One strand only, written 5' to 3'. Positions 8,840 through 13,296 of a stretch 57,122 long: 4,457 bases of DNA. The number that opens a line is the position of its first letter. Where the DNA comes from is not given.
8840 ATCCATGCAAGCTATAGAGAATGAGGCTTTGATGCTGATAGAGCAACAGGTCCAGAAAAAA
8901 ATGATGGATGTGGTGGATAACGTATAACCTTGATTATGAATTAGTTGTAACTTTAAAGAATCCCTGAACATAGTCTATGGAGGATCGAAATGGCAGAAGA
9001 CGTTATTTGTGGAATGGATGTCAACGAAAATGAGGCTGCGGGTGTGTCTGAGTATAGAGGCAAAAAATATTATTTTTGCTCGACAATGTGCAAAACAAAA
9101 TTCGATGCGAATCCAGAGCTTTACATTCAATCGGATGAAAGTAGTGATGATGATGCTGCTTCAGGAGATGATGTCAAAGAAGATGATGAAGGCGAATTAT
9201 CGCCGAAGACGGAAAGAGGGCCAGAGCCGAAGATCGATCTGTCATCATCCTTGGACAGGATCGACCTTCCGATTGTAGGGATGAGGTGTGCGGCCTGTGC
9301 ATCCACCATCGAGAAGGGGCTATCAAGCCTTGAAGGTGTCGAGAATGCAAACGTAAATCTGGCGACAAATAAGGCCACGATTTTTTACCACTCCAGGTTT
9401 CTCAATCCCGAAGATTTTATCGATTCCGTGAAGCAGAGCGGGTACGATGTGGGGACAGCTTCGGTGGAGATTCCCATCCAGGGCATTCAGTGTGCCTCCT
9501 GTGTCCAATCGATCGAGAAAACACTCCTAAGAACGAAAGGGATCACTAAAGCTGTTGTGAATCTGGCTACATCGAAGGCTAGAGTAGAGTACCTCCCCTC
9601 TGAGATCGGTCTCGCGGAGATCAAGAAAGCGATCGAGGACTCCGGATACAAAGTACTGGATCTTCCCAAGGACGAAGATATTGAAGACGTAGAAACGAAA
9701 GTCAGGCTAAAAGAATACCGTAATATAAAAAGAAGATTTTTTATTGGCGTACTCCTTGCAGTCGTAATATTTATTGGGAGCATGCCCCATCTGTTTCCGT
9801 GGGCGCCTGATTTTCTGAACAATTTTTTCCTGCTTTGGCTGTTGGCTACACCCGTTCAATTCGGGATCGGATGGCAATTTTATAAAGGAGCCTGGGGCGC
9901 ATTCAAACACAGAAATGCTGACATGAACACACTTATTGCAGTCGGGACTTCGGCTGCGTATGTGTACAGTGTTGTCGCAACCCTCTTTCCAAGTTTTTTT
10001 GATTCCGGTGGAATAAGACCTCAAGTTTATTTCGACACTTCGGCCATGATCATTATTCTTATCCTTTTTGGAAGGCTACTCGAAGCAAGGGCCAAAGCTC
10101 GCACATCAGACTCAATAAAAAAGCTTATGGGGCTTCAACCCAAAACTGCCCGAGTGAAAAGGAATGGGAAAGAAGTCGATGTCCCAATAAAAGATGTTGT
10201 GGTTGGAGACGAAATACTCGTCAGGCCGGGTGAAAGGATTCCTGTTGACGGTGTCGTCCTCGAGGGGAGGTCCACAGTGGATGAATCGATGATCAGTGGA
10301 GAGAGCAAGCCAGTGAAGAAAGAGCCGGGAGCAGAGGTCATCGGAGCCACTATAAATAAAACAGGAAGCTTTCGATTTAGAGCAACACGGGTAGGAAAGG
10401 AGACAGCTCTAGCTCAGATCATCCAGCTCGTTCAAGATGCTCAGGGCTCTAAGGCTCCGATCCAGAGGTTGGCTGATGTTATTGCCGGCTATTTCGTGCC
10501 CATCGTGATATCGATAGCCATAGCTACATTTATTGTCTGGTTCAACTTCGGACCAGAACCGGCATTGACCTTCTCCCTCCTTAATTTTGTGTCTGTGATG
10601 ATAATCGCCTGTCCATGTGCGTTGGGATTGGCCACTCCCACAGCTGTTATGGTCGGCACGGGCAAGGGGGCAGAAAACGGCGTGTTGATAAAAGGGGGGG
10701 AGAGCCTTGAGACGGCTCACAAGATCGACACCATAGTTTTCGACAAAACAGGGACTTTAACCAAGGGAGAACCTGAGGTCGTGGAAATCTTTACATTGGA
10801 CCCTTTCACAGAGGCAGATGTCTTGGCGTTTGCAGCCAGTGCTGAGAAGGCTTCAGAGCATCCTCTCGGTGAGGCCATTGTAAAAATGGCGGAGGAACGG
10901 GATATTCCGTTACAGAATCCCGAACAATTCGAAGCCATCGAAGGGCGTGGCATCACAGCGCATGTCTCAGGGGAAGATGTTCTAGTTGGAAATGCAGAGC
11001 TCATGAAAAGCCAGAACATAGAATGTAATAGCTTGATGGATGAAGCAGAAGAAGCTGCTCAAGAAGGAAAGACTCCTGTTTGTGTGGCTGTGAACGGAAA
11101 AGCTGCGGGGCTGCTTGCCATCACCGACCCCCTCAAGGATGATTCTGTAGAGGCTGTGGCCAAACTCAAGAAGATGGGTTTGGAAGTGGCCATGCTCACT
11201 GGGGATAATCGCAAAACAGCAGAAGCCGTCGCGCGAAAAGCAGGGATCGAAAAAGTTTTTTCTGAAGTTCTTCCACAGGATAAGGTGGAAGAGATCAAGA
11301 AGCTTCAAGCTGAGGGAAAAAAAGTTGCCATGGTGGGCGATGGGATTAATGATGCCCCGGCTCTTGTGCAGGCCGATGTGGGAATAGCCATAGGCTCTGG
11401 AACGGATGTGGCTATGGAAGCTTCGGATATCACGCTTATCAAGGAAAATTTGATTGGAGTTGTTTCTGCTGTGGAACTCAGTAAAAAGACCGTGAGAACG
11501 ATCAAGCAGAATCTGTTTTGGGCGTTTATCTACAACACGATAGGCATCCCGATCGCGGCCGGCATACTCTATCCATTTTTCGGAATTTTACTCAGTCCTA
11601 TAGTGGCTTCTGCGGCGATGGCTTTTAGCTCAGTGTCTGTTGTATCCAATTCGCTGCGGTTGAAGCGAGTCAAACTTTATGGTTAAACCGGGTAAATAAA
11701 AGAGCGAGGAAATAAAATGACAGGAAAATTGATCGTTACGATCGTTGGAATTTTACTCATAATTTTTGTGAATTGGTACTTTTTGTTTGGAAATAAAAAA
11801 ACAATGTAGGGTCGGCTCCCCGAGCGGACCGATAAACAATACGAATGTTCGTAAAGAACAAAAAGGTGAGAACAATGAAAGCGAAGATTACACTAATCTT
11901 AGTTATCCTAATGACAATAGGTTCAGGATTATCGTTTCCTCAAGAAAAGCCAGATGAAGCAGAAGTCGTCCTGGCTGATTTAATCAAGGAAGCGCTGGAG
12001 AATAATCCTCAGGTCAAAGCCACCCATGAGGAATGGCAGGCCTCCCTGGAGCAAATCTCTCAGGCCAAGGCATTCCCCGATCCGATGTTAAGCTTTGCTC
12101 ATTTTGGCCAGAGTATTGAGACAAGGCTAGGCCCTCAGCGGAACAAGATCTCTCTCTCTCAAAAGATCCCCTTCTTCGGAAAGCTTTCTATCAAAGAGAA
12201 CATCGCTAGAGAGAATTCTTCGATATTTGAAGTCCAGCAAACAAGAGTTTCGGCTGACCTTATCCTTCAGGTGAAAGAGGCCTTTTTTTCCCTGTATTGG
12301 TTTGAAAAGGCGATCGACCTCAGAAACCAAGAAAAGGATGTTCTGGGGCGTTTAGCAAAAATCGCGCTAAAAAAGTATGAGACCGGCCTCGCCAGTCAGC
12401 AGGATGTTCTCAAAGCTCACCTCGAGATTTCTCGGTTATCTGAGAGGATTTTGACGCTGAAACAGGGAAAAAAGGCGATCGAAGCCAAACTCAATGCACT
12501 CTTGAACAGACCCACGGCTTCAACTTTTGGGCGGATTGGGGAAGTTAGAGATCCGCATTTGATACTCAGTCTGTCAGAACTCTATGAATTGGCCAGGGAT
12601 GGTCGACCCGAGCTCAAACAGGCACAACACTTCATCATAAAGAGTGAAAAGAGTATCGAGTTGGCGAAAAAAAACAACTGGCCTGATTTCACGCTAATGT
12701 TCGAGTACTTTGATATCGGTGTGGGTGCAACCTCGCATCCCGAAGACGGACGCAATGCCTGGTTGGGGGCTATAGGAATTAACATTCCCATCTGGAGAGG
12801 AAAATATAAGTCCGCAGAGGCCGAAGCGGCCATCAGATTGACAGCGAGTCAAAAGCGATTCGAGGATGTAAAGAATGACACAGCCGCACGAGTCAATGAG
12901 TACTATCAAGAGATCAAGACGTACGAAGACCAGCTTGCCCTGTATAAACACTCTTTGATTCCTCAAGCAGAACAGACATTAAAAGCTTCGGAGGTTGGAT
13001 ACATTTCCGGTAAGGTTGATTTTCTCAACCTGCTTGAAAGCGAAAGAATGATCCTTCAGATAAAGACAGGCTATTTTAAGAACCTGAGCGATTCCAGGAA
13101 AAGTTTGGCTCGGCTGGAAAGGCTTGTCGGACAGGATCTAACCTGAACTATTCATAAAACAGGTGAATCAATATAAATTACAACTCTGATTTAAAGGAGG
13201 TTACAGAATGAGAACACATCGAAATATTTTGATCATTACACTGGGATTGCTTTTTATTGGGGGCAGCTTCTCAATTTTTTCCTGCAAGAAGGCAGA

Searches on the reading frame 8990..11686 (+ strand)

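Call 81: search_protein_families(library=pfam, proteins=[window:8990-11686:+], max_evalue=0.00001)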
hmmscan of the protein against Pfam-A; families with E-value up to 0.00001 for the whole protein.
window:8990-11686:+ (898 aa): 6 families
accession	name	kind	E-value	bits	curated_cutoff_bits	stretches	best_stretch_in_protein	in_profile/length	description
PF00122.25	E1-E2_ATPase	-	3.6e-61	206.3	28.1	1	382-562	2-180/181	E1-E2 ATPase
PF00702.32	Hydrolase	-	6.1e-42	144.6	26.4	1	579-796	1-191/191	haloacid dehalogenase-like hydrolase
PF00403.32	HMA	-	4.1e-32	110.8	24.8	2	162-221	3-62/62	Heavy-metal-associated domain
PF04945.19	YHS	-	9e-13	48.4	30.3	1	4-47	3-45/47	YHS domain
PF08282.18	Hydrolase_3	-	7.1e-06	26.4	20.9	0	770-826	197-253/255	haloacid dehalogenase-like hydrolase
PF13419.12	HAD_2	-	7.5e-06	26.6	23.8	0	716-795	81-171/178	Haloacid dehalogenase-like hydrolase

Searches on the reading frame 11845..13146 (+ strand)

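Call 81: search_protein_families(library=pfam, proteins=[window:11845-13146:+], max_evalue=0.00001)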
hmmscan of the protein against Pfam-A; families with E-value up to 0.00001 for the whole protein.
window:11845-13146:+ (433 aa): 1 family
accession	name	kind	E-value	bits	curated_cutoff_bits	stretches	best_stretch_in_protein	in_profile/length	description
PF02321.23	OEP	-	3.6e-48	164.3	22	2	243-429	1-187/187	Outer membrane efflux protein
